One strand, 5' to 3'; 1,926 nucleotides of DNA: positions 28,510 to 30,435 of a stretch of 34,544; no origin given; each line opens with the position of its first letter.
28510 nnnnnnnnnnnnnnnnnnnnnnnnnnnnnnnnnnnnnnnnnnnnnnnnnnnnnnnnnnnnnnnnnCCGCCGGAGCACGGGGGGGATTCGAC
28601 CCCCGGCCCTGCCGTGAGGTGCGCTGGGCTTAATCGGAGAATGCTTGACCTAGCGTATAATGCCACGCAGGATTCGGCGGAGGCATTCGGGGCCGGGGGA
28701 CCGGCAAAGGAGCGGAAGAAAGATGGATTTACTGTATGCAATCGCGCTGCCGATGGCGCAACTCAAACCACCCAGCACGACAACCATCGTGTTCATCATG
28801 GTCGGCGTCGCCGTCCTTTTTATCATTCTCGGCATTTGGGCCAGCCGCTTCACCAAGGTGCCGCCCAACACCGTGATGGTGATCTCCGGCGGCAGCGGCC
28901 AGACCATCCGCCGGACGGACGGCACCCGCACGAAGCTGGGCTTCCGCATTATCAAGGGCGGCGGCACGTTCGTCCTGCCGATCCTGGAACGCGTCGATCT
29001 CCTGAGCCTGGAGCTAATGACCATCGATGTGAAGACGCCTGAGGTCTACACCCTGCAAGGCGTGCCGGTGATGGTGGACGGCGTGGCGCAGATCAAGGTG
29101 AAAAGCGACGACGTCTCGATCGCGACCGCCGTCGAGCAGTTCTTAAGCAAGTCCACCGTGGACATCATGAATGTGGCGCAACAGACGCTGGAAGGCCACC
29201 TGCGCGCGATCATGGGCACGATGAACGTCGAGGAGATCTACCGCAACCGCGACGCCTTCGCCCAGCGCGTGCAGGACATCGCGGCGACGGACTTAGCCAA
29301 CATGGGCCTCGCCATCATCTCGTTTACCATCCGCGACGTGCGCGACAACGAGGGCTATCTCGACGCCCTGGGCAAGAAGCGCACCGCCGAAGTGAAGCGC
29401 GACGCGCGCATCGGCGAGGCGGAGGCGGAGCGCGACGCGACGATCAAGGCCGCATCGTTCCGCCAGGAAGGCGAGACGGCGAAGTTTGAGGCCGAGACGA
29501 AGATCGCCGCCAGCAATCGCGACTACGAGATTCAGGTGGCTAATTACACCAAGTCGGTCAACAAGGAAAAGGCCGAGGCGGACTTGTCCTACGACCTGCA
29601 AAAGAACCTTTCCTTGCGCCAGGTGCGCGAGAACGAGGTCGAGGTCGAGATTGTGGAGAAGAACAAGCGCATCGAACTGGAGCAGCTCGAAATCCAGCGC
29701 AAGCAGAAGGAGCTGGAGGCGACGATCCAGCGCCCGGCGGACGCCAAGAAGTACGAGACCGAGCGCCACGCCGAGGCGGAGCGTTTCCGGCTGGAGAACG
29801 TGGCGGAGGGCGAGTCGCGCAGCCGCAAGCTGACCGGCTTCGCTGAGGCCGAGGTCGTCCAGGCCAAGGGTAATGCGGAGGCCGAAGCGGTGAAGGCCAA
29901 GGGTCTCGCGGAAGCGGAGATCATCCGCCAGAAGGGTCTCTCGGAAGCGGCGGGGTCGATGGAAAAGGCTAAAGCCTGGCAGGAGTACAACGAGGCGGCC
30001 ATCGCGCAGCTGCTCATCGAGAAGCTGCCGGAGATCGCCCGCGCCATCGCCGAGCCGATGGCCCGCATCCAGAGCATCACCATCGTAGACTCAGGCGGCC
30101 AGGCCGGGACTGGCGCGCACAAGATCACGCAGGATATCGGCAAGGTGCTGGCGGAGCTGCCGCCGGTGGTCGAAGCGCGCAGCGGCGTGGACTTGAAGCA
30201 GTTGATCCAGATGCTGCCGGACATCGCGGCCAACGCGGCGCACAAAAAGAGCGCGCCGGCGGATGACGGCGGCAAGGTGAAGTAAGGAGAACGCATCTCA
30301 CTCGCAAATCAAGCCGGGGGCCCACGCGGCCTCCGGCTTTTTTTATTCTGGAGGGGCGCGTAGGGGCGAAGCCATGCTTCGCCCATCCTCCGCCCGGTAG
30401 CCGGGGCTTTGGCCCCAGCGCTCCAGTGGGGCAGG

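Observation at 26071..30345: Flotillin/NfeD pair interrupted by a metal-sensor module: NfeD-like, unknown, ArsR(CCx4), 9-Cys miniprotein, flotillin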

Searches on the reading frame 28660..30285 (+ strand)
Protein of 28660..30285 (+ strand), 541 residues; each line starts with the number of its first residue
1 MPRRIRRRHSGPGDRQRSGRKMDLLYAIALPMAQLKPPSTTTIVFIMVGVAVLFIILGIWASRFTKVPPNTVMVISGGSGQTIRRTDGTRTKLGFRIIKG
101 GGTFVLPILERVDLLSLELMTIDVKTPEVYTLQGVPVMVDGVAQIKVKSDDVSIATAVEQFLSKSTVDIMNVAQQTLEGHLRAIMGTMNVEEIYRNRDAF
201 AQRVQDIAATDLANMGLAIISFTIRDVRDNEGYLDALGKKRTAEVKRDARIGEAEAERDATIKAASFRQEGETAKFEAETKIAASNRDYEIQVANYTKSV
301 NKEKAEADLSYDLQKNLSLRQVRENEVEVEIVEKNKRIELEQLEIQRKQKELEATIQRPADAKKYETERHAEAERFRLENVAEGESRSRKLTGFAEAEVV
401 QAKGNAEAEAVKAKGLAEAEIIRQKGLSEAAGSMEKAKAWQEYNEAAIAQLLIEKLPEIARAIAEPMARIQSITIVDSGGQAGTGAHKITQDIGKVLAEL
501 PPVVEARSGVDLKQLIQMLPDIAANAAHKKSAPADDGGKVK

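Call 3: search_protein_families(library=pfam, proteins=[window:28660-30285:+], max_evalue=0.01)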
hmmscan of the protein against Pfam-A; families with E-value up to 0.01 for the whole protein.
window:28660-30285:+ (541 aa): 2 families
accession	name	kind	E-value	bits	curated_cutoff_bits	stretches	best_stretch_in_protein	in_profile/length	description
PF01145.31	Band_7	-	8.2e-34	117.6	23.6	1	66-257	2-175/176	SPFH domain / Band 7 family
PF15975.10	Flot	-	2.1e-10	41.2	27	1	406-488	2-86/124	Flotillin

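Call 4: search_protein_families(library=ncbifam, proteins=[window:28660-30285:+], max_evalue=0.01)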
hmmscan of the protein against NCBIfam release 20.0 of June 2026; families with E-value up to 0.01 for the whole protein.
window:28660-30285:+ (541 aa): 2 families
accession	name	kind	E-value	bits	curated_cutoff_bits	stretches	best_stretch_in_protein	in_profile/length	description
NF058507.1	FlotScfldFlot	equivalog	2.3e-146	488.6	700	1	46-518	3-474/477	flotillin lipid rafts scaffold protein FloT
TIGR01932.1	hflC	equivalog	0.00067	18.6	134.4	0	95-196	45-142/318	protease modulator HflC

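Call 19: find_related_loci(query=window:28723-30285:+, collection=genome_contigs, flank=6000)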
Query window:28723-30285:+ (520 aa) in genome_contigs; peptide patterns used: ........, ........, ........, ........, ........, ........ (x = any residue, [..] = any of these).
180 stretches matched a pattern; 23 encode a relative of the query (tblastn E <= 1e-3); 23 distinct loci.
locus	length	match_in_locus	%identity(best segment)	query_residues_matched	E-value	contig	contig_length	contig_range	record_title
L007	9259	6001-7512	79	9-518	0e+0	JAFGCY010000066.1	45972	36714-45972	MAG: bacterium isolate Zod_Metabat.1143 k87_7380234, whole genome shotgun sequence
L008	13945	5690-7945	83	39-517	0e+0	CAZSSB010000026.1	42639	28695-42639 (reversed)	MAG TPA_asm: uncultured Planctomycetales bacterium isolate binchicken_co334_328 genome assembly, contig: NODE_1375_lengt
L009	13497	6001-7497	75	14-514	0e+0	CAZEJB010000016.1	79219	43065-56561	MAG TPA_asm: uncultured Planctomycetales bacterium isolate binchicken_co199_143 genome assembly, contig: NODE_414_length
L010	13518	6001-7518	74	3-506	0e+0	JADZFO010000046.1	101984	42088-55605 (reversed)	MAG: bacterium isolate SJ870 c_000001069653, whole genome shotgun sequence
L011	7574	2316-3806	53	17-517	5e-173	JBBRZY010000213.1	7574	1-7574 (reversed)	MAG: Anaerolineales bacterium isolate La6_concoct.054 La6_concoct.054_K_1025591_L_7574_cov_10.8309, whole genome shotgun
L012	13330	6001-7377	55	31-501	7e-171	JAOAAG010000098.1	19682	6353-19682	MAG: Anaerolineae bacterium isolate SKW140 k141_1350095, whole genome shotgun sequence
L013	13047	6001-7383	54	29-501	9e-170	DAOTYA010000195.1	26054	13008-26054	MAG TPA_asm: Anaerolineae bacterium isolate H23_299 k115_676139, whole genome shotgun sequence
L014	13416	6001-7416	55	31-512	3e-168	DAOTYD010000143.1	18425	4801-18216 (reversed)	MAG TPA_asm: Anaerolineae bacterium isolate H23_305 k115_554255, whole genome shotgun sequence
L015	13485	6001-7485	54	18-515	1e-167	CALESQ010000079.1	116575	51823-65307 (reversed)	MAG TPA_asm: uncultured Caldilineales bacterium isolate SRR5576001_bin.117_CONCOCT_v1.1_MAG genome assembly, contig: ERZ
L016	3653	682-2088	52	23-499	1e-172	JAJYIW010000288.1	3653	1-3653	MAG: Chloroflexi bacterium isolate DBS2-1.bin135 NODE_54887_length_3653_cov_6.350255, whole genome shotgun sequence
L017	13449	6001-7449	51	23-514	2e-163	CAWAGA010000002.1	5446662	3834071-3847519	MAG: uncultured Chloroflexia bacterium isolate MFD02416.bin.2.6 genome assembly, contig: contig_34004, whole genome shot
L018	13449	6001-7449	53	18-510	7e-163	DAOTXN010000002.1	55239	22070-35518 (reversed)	MAG TPA_asm: Anaerolineae bacterium isolate H21_255 k133_2685016, whole genome shotgun sequence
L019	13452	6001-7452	52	16-485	1e-158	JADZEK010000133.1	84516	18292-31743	MAG: Anaerolineales bacterium isolate SJ819 c_000001287261, whole genome shotgun sequence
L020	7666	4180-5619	52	20-504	4e-158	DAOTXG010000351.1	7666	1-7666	MAG TPA_asm: Anaerolineales bacterium isolate H20_231 k125_235814, whole genome shotgun sequence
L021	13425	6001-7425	52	22-501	3e-156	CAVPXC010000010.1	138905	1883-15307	MAG: uncultured Chloroflexia bacterium isolate MFD00032.bin.2.54 genome assembly, contig: contig_19996, whole genome sho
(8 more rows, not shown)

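Call 80: search_protein_families(library=pfam, proteins=[L009:2984-4357:+, L009:4401-5762:+, L012:4828-5841:+], max_evalue=0.001)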
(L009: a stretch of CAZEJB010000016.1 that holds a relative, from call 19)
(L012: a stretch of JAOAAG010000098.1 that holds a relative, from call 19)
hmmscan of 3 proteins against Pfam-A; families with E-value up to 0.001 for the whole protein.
L009:2984-4357:+ (457 aa): 0 families

L009:4401-5762:+ (453 aa): 0 families

L012:4828-5841:+ (337 aa): 1 family
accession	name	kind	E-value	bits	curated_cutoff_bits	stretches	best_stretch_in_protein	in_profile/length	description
PF01208.23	URO-D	-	4e-61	207.4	23.9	1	5-326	4-338/346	Uroporphyrinogen decarboxylase (URO-D)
